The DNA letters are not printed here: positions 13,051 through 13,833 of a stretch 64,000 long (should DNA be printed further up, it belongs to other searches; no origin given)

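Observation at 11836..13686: Low-GC two-gene islet: ABC/OLD-type AAA ATPase plus PIN-like nuclease (Septu/Gabija/PARIS-like logic, different nuclease)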

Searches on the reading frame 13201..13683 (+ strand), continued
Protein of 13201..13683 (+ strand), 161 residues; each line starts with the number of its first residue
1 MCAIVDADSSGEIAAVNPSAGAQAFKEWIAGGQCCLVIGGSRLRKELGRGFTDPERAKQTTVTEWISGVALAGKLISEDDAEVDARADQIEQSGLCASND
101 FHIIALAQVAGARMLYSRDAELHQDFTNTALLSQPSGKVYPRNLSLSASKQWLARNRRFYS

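Call 103: find_encoding_contigs(protein=P0352, flank=5000, max_places=2)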
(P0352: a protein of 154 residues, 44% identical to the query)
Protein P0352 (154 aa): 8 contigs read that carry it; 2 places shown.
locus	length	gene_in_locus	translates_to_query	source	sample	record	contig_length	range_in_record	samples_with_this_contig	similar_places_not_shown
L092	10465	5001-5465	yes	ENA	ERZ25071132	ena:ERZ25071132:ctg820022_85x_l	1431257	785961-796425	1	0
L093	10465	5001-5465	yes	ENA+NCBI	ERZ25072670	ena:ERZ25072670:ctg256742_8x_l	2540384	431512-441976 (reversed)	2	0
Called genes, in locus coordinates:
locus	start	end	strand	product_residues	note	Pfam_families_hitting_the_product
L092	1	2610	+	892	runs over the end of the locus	PF17854:FtsK_alpha, PF01580:FtsK_SpoIIIE, PF09397:FtsK_gamma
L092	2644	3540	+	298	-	PF00561:Abhydrolase_1, PF12146:Hydrolase_4 (weak), PF12697:Abhydrolase_6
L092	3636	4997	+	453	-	PF13175:AAA_15 (weak), PF13304:AAA_21, PF13175:AAA_15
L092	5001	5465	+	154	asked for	PF01850:PIN (weak)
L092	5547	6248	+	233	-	-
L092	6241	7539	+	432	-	PF07690:MFS_1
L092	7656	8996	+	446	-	PF00884:Sulfatase, PF01663:Phosphodiest (weak), PF16347:SGSH_C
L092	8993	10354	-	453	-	PF00202:Aminotran_3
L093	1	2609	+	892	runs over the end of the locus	PF17854:FtsK_alpha, PF01580:FtsK_SpoIIIE, PF09397:FtsK_gamma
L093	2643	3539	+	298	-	PF00561:Abhydrolase_1, PF12146:Hydrolase_4 (weak), PF12697:Abhydrolase_6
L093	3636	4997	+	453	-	PF13175:AAA_15 (weak), PF13304:AAA_21, PF13175:AAA_15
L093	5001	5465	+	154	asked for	PF01850:PIN (weak)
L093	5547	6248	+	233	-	-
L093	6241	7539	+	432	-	PF07690:MFS_1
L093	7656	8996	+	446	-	PF00884:Sulfatase, PF01663:Phosphodiest (weak), PF16347:SGSH_C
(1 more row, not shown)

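Call 104: find_encoding_contigs(protein=P0411, flank=5000, max_places=2)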
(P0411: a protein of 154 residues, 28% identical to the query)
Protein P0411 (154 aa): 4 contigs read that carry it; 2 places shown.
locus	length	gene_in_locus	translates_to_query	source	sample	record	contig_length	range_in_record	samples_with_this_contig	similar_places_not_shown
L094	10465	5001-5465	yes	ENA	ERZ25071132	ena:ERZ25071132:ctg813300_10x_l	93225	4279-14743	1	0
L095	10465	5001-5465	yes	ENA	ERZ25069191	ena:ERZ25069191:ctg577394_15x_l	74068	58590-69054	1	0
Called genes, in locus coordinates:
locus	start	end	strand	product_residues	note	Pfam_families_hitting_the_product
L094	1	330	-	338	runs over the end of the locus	PF00296:Bac_luciferase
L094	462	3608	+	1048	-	PF02384:N6_Mtase (weak), PF01170:UPF0020 (faint), PF07669:Eco57I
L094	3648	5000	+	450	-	PF13175:AAA_15, PF13476:AAA_23 (weak), PF13304:AAA_21, PF13175:AAA_15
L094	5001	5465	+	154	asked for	-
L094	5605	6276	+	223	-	-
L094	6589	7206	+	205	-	PF14512:TM1586_NiRdase (faint), PF00881:Nitroreductase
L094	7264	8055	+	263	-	PF00378:ECH_1, PF16113:ECH_2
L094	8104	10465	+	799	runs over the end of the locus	PF17900:Peptidase_M1_N, PF01433:Peptidase_M1, PF11838:ERAP1_C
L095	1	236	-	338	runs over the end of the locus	PF00296:Bac_luciferase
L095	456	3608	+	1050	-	PF02384:N6_Mtase (weak), PF01170:UPF0020 (faint), PF07669:Eco57I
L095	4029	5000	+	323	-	PF13175:AAA_15, PF13304:AAA_21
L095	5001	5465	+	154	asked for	-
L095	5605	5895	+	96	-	-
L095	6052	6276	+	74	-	-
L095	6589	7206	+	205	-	PF14512:TM1586_NiRdase (faint), PF00881:Nitroreductase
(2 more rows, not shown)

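Call 105: find_encoding_contigs(protein=P0402, flank=5000, max_places=2)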
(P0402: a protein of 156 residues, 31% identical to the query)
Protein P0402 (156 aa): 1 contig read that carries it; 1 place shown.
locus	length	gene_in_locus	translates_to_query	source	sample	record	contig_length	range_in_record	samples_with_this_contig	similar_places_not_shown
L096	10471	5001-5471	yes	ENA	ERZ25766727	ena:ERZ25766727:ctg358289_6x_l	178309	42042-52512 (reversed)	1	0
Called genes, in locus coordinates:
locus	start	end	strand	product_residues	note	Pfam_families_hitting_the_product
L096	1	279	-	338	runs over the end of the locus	PF00296:Bac_luciferase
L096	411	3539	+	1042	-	PF02384:N6_Mtase, PF01170:UPF0020 (faint), PF07669:Eco57I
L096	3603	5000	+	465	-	PF13175:AAA_15, PF13476:AAA_23 (weak), PF13304:AAA_21, PF13175:AAA_15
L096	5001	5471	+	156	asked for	-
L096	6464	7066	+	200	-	-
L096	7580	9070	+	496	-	PF05598:DUF772, PF01609:DDE_Tnp_1, PF13751:DDE_Tnp_1_6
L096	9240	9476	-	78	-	-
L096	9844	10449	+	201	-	-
